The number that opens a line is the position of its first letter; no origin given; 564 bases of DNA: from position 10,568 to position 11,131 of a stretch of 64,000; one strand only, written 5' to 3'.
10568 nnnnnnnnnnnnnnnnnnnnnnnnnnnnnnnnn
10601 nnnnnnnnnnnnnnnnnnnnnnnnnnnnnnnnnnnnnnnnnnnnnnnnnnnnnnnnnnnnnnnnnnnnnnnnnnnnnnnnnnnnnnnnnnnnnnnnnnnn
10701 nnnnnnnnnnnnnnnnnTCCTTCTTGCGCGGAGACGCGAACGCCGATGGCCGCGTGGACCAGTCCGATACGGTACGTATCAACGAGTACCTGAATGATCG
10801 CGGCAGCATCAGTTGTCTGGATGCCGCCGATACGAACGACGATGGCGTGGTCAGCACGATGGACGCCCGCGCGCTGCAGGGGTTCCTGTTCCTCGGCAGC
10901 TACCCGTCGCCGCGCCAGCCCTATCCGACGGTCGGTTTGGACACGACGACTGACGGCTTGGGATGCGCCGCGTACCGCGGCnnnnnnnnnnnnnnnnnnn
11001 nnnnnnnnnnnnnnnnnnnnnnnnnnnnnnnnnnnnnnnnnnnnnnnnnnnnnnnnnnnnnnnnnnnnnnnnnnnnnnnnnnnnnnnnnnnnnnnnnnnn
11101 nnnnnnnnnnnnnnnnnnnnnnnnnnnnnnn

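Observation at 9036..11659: Six tandem dockerin-like EF-hand modules in one secreted protein with no catalytic domain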

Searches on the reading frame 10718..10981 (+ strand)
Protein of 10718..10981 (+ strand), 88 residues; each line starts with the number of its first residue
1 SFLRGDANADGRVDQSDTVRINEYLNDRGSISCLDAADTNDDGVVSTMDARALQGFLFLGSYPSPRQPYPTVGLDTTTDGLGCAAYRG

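Call 31: search_solved_structures(query=A1, max_evalue=0.01, show_alignments=3)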
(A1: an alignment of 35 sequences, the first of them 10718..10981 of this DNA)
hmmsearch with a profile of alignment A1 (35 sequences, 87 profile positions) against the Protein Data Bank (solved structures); distinct sequences matched with E-value up to 0.01: 31.
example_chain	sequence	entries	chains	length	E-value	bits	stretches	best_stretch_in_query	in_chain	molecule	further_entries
8x39_A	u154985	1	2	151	1.1e-15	60.6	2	5-61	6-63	Serine protease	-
8x3a_A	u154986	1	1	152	1.2e-15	60.6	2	5-61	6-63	Serine protease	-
4fl4_A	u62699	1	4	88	1.8e-14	56.7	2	5-60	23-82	Glycoside hydrolase family 9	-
2mte_A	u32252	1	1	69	2.1e-11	46.9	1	4-61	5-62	Cellulose 1,4-beta-cellobiosidase (reducing end) CelS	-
1daq_A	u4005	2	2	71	2.1e-11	46.9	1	4-61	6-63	ENDOGLUCANASE SS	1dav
2y3n_B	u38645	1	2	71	7.6e-09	38.7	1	3-61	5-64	CELLULOSOMAL FAMILY-48 PROCESSIVE GLYCOSIDE HYDROLASE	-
4cj0_A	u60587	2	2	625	6.3e-08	35.8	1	4-59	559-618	ENDOGLUCANASE D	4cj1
1clc_A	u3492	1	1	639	6.5e-08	35.7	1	4-59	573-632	ENDOGLUCANASE CELD; EC: 3.2.1.4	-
3ul4_B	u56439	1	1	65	7.5e-08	35.6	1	3-57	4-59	Cellulosome enzyme, dockerin type I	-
5lxv_B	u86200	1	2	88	1.2e-07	34.9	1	5-58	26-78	Carbohydrate-binding protein WP_009985128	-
4dh2_B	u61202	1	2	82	1.7e-07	34.4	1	5-67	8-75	Dockerin type 1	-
2yik_A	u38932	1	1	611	5.1e-07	32.9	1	4-60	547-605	ENDOGLUCANASE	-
2ccl_B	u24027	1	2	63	6e-07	32.7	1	4-58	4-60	ENDO-1,4-BETA-XYLANASE Y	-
1ohz_B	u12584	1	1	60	9.5e-07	32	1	5-58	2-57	ENDO-1,4-BETA-XYLANASE Y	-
4uyq_B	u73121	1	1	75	1.3e-06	31.6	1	1-57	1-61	Cellulosomal scaffoldin adaptor protein B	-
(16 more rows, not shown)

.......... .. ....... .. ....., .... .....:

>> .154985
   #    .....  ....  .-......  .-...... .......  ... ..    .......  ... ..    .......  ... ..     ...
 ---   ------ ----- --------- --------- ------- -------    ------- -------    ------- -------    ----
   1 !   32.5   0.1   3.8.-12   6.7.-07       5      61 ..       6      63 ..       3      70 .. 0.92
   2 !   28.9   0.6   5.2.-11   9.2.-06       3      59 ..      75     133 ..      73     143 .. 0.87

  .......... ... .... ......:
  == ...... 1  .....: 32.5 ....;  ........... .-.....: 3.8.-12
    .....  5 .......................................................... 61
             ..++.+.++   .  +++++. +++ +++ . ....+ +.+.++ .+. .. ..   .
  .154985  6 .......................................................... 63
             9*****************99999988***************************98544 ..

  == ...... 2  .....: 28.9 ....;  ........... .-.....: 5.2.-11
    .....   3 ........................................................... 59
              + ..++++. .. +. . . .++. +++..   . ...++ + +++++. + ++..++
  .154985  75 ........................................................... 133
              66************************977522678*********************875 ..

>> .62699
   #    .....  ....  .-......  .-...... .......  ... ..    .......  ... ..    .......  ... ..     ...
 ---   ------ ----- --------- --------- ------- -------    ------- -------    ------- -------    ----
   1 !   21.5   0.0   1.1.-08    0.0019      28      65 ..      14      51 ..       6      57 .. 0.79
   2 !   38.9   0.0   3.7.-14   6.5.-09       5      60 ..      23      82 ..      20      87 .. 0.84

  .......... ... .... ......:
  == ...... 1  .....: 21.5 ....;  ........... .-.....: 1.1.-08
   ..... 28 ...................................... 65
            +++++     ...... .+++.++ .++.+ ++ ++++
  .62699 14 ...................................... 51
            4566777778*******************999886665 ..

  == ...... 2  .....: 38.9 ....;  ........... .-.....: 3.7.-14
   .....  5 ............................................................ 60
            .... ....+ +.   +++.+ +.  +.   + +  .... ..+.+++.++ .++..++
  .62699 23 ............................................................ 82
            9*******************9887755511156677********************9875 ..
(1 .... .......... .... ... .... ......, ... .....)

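Call 32: predict_structure(alignment_id=A1)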
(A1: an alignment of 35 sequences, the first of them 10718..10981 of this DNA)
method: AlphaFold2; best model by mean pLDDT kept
length: 88 residues; sequences in the alignment: 35
mean_pLDDT: 94.5   pTM: 0.86
mean pLDDT of the five models: 94.5, 92.9, 86.6, 83.4, 81.8
residues with pLDDT >= 90: 76; 70-90: 11; 50-70: 1; < 50: 0
segments of 3 or more residues with pLDDT < 50: none
pLDDT, mean of each block of 10 residues (from residue 1): 96 98 98 97 97 98 96 91 76
secondary structure, 60 per line:
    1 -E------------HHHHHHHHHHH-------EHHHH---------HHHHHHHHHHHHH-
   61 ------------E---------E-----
elements in order: H15-25 H34-37 H47-59

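Call 36: fold_search(model_id=the predicted structure, library=pdb)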
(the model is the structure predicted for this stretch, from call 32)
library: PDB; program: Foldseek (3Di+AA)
matches with E <= 10: 26; with E <= 0.001: 0
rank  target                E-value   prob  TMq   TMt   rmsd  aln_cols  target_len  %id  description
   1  8x3a_MODEL_1_A        4.8e-03  1.00  0.58  0.35   2.0        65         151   28  Solution NMR structure of cellulosomal double-dockerin module of Clo1313_0689 from Clostridium thermocellum (released 2024-04-03)
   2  5m2o_B                4.8e-03  1.00  0.59  0.68   2.5        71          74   28  R. flavefaciens' third ScaB cohesin in complex with a group 1 dockerin (released 2017-07-05)
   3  2mte_MODEL_1_A        6.8e-03  1.00  0.62  0.76   1.9        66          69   35  Solution structure of Doc48S (released 2014-10-15)
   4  4uyq_B                7.3e-03  1.00  0.61  0.72   2.1        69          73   26  High resolution structure of the third cohesin ScaC in complex with the ScaB dockerin with a mutation in the C-termina (released 2015-04-15)
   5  8x39_B                1.3e-02  1.00  0.64  0.43   1.8        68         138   25  Crystal structure of cellulosomal double-dockerin module of Clo1313_0689 from Clostridium thermocellum (released 2024-04-03)
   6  8x39_A                1.5e-02  1.00  0.61  0.40   2.1        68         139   25  Crystal structure of cellulosomal double-dockerin module of Clo1313_0689 from Clostridium thermocellum (released 2024-04-03)
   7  4uyp_B                2.9e-02  1.00  0.63  0.74   1.9        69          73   26  High resolution structure of the third cohesin ScaC in complex with the ScaB dockerin with a mutation in the N-termina (released 2015-04-15)
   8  6kgf_B                7.7e-02  0.99  0.57  0.80   1.5        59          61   32  Crystal structure of CaDoc0917(R16D)-CaCohA2 complex at pH 8.2 (released 2020-07-08)
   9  5nrk_B                8.3e-02  0.99  0.59  0.74   2.0        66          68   21  Crystal structure of the sixth cohesin from Acetivibrio cellulolyticus' scaffoldin B in complex with Cel5 dockerin S15 (released 2018-01-31)
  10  5m2s_B                9.5e-02  0.99  0.54  0.59   2.3        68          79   34  R. flavefaciens' third ScaB cohesin in complex with a group 1 dockerin (released 2017-07-05)
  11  6kge_B                1.0e-01  0.98  0.56  0.78   1.9        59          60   32  Crystal structure of CaDoc0917(R16D)-CaCohA2 complex at pH 5.5 (released 2020-07-08)
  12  5lxv_B                1.2e-01  0.98  0.59  0.77   2.2        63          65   28  Crystal structure of Ruminococcus flavefaciens scaffoldin C cohesin in complex with a dockerin from an uncharacterized (released 2016-10-19)
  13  4dh2_D                1.2e-01  0.98  0.56  0.69   2.8        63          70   28  Crystal structure of Coh-OlpC(Cthe_0452)-Doc435(Cthe_0435) complex: A novel type I Cohesin-Dockerin complex from Clost (released 2012-11-28)
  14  4dh2_B                1.3e-01  0.98  0.61  0.73   3.2        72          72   28  Crystal structure of Coh-OlpC(Cthe_0452)-Doc435(Cthe_0435) complex: A novel type I Cohesin-Dockerin complex from Clost (released 2012-11-28)
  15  6kg9_MODEL_1_A        1.3e-01  0.98  0.57  0.72   1.6        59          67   32  Solution structure of CaDoc0917 from Clostridium acetobutylicum (released 2020-07-08)
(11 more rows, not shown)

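Call 41: find_related_loci(query=A1, collection=genome_contigs, flank=6000)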
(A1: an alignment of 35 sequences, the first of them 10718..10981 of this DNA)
Query A1 (88 aa) in genome_contigs; peptide patterns used: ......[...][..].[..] (x = any residue, [..] = any of these).
596 stretches matched a pattern (row limit reached: there are more); 528 encode a relative of the query (tblastn E <= 1e-3); the best 80 are kept; 80 distinct loci.
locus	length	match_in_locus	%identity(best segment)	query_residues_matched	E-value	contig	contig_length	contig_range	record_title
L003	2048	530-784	55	2-86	1e-26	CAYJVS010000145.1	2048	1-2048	MAG TPA_asm: uncultured Gammaproteobacteria bacterium isolate ERP125453_co1_232 genome assembly, contig: NODE_86780_leng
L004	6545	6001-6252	46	2-86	2e-20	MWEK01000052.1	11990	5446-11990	MAG: Planctomycetes bacterium ADurb.Bin069 BWX69_contig000052, whole genome shotgun sequence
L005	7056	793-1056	52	1-86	6e-20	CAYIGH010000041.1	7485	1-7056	MAG TPA_asm: Candidatus Woesearchaeota archaeon isolate ERP119705_co24_289 genome assembly, contig: NODE_15491_length_74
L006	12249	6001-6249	50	1-83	8e-20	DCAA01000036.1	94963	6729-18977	MAG TPA_asm: Planctomycetes bacterium UBA1146 UBA1146_contig_9751, whole genome shotgun sequence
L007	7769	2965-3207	50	2-83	8e-20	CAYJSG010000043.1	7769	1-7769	MAG TPA_asm: Candidatus Woesearchaeota archaeon isolate ERP125453_co1_184 genome assembly, contig: NODE_11704_length_776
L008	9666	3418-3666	51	2-83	1e-19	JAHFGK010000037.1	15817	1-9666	MAG: Candidatus Omnitrophota bacterium isolate nzgw313 NODE_5262_length_15818_cov_3.504491, whole genome shotgun sequenc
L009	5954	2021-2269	51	1-83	1e-19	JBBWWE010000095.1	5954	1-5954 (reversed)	MAG: Planctomycetota bacterium isolate OC6_2000m_MAG_215 OC6_2000m_contig_5290444, whole genome shotgun sequence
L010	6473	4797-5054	46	1-86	1e-19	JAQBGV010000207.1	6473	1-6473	MAG: Planctomycetota bacterium isolate MAG_451_bin-10 451_bin-10_ctg-207, whole genome shotgun sequence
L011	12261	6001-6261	47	1-86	4e-19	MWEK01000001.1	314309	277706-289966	MAG: Planctomycetes bacterium ADurb.Bin069 BWX69_contig000001, whole genome shotgun sequence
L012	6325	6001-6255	47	1-86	4e-19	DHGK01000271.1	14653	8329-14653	MAG TPA_asm: Planctomycetes bacterium UBA4800 UBA4800_contig_39687, whole genome shotgun sequence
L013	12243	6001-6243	50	2-83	6e-19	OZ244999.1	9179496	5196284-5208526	MAG: Planctomycetota bacterium isolate 5a0c312b-e6f1-480a-aa4e-ac94299b485f genome assembly, chromosome: 1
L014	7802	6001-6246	52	2-81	1e-18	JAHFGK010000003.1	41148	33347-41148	MAG: Candidatus Omnitrophota bacterium isolate nzgw313 NODE_1052_length_41149_cov_3.274837, whole genome shotgun sequenc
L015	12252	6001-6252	48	2-86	9e-19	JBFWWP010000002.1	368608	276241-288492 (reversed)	MAG: Planctomycetota bacterium isolate CA_2019_TPBS_12 NODE_201_length_368608_cov_14.059732_TPBS, whole genome shotgun s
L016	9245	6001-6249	49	1-83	1e-18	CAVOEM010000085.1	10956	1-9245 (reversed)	MAG: Planctomycetes bacterium UBA1146 isolate CBN3_331.54 genome assembly, contig: Ga0302139_10001640, whole genome shot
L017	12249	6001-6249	49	2-86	1e-18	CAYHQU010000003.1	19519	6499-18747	MAG TPA_asm: uncultured Gammaproteobacteria bacterium isolate ERP119705_co14_218 genome assembly, contig: NODE_2796_leng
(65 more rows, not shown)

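Call 48: search_protein_representatives(alignment_id=A1)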
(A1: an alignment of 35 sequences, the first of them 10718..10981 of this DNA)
Query: 35 sequences, 87 profile positions. Proteins with E-value up to 0.001 (for the whole library): 45979; up to 1e-10: 20651; up to 1e-30: 648. The best 150 are listed.
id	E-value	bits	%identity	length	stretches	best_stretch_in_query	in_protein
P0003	2.1e-223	739.3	-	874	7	1-86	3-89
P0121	1.8e-143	483.1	-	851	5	1-85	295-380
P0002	1.9e-131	444.5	-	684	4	1-84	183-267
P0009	2.6e-130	440.9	-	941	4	2-86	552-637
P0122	4.2e-111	379.4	-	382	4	2-86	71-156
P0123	1.6e-106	364.7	-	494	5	1-86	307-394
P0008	3.1e-98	338.1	-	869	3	1-86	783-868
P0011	5.2e-97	334.2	-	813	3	2-86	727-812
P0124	9.1e-94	323.8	-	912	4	2-83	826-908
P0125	7.4e-93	320.9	-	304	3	2-86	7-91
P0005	5.0e-92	318.2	-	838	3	1-86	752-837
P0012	1.0e-91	317.2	-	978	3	1-86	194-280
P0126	1.0e-87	304.4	-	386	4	2-85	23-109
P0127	5.3e-87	302.1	-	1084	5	1-77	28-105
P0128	3.0e-83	290.1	-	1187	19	5-70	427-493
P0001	1.1e-54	198.6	-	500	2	2-86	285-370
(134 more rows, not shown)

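Call 55: list_cluster_members(proteins=[P0001, P0122])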
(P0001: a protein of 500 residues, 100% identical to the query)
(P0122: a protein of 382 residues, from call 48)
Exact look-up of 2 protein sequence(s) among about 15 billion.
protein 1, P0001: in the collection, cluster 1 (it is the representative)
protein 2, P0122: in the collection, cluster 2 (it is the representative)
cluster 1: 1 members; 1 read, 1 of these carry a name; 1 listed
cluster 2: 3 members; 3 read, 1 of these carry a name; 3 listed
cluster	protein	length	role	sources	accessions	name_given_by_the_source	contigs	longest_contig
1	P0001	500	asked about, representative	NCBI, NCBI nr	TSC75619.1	MAG: hypothetical protein G01um101431_1172 [Parcubacteria group bacterium Gr01-1014_31]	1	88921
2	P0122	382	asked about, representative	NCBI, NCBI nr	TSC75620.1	MAG: Regulator of chromosome condensation [Parcubacteria group bacterium Gr01-1014_31]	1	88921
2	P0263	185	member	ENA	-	-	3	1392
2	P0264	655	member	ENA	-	-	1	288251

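Call 57: find_encoding_contigs(protein=P0264, flank=10000, max_places=2)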
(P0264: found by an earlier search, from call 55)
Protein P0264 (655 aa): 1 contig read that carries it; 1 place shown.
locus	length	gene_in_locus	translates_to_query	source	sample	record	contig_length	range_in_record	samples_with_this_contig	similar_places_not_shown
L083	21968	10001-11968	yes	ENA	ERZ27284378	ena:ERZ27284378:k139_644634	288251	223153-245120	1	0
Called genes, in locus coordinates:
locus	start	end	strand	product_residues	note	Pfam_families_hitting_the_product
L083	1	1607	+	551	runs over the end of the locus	-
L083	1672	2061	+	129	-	PF00072:Response_reg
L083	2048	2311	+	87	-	PF12838:Fer4_7 (faint), PF13370:Fer4_13, PF13459:Fer4_15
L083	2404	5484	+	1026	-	PF00133:tRNA-synt_1, PF09334:tRNA-synt_1g (weak), PF08264:Anticodon_1, PF19302:DUF5915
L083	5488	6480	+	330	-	PF01784:DUF34_NIF3 (faint)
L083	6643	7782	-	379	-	-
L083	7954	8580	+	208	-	PF01330:RuvA_N, PF07499:RuvA_C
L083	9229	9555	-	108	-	-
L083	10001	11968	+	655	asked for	PF00404:Dockerin_1 (weak), PF13202:EF-hand_5 (faint), PF13405:EF-hand_6 (faint), PF13499:EF-hand_7 (faint), PF00404:Dockerin_1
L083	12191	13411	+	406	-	PF08245:Mur_ligase_M, PF02875:Mur_ligase_C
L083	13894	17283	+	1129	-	PF04563:RNA_pol_Rpb2_1, PF04561:RNA_pol_Rpb2_2, PF04565:RNA_pol_Rpb2_3, PF10385:RNA_pol_Rpb2_45, PF00562:RNA_pol_Rpb2_6, PF04560:RNA_pol_Rpb2_7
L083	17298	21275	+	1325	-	PF04997:RNA_pol_Rpb1_1, PF00623:RNA_pol_Rpb1_2, PF04983:RNA_pol_Rpb1_3, PF05000:RNA_pol_Rpb1_4, PF04998:RNA_pol_Rpb1_5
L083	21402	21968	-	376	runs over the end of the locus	PF13354:Beta-lactamase2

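Call 67: find_encoding_contigs(protein=L083:1672-2061:+, flank=10000, max_places=3)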
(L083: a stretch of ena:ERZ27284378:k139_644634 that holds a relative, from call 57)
Protein L083:1672-2061:+ (129 aa): 2 contigs read that carry it; 2 places shown.
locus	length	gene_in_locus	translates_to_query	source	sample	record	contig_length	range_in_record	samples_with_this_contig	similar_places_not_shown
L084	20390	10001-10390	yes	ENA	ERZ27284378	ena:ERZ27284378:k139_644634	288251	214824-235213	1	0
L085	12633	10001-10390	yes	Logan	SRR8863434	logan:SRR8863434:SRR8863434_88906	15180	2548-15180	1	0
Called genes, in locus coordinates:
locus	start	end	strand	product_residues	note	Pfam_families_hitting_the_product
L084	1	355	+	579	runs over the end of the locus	PF03485:Arg_tRNA_synt_N, PF00750:tRNA-synt_1d, PF05746:DALR_1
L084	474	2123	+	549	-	PF13231:PMT_2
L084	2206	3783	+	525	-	PF13231:PMT_2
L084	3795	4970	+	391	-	PF13231:PMT_2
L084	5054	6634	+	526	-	PF13231:PMT_2 (weak)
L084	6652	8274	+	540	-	PF13231:PMT_2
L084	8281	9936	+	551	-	-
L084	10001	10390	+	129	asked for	PF00072:Response_reg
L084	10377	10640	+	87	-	PF12838:Fer4_7 (faint), PF13370:Fer4_13, PF13459:Fer4_15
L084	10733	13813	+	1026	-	PF00133:tRNA-synt_1, PF09334:tRNA-synt_1g (weak), PF08264:Anticodon_1, PF19302:DUF5915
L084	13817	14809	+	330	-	PF01784:DUF34_NIF3 (faint)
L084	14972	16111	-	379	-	-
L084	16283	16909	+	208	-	PF01330:RuvA_N, PF07499:RuvA_C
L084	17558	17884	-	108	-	-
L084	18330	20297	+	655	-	PF00404:Dockerin_1 (weak), PF13202:EF-hand_5 (faint), PF13405:EF-hand_6 (faint), PF13499:EF-hand_7 (faint), PF00404:Dockerin_1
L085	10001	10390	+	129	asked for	PF00072:Response_reg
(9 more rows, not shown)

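Call 76: search_protein_families(library=pfam, alignment_id=A3, max_evalue=0.0001)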
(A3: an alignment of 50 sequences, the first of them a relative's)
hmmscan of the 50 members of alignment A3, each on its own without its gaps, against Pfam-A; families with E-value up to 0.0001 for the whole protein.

A. member 1, L003:2-1837:+ (612 aa): 1 family
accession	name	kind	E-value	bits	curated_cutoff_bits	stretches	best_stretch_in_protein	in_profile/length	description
PF00404.24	Dockerin_1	-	1.2e-08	35.4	22.9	1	180-232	2-56/57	Dockerin type I domain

B. families by the number of members that match (of 50 scanned): 52 families (the first 25 are shown)
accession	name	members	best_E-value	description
PF00404.24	Dockerin_1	21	2e-11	Dockerin type I domain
PF13517.12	FG-GAP_3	12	1e-31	FG-GAP-like repeat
PF00932.25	LTD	6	4.5e-47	Lamin Tail Domain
PF08757.17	CotH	6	1.2e-37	CotH kinase protein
PF13205.12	Big_5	6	3.1e-13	Bacterial Ig-like domain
PF01839.29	FG-GAP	4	8.5e-59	FG-GAP repeat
PF08811.16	DUF1800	2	1.1e-94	Protein of unknown function (DUF1800)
PF00082.27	Peptidase_S8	2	1e-50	Subtilase family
PF13229.12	Beta_helix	2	1.7e-25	Right handed beta helix region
PF05048.19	NosD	2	3.2e-19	Periplasmic copper-binding protein (NosD)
PF13290.12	CHB_HEX_C_1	2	2.7e-18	Chitobiase/beta-hexosaminidase C-terminal domain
PF00801.26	PKD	2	7.5e-17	PKD domain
PF13287.12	Fn3_assoc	2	1.6e-16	Fn3 associated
PF18884.5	TSP3_bac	2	3.4e-07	Bacterial TSP3 repeat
PF07678.20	TED_complement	1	9.8e-66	A-macroglobulin TED domain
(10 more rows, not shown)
